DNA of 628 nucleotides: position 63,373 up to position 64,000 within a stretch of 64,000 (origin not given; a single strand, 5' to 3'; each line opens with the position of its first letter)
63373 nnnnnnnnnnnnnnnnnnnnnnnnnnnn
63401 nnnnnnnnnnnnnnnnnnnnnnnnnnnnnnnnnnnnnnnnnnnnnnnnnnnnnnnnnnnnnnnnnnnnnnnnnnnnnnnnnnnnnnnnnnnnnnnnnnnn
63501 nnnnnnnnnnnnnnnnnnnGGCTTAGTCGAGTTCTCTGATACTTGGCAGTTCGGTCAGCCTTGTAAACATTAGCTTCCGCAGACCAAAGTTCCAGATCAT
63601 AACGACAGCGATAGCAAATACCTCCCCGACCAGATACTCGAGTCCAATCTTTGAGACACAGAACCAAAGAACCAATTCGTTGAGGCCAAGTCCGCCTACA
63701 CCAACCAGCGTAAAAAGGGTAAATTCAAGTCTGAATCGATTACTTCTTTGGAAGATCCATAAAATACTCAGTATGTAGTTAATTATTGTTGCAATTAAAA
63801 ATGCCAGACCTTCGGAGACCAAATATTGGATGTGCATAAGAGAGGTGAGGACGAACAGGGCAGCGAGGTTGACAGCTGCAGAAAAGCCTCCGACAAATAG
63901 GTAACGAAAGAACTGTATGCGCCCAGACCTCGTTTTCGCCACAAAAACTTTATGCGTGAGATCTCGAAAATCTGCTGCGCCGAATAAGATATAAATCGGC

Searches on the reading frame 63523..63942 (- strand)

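Call 25: search_protein_families(library=pfam, proteins=[window:63523-63942:-], max_evalue=0.01)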
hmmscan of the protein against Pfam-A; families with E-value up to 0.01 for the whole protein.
window:63523-63942:- (139 aa): 1 family
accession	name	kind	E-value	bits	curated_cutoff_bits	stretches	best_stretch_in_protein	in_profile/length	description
PF04138.20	GtrA_DPMS_TM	-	1.8e-23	83.4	26.1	1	13-125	1-115/117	GtrA/DPMS, transmembrane domain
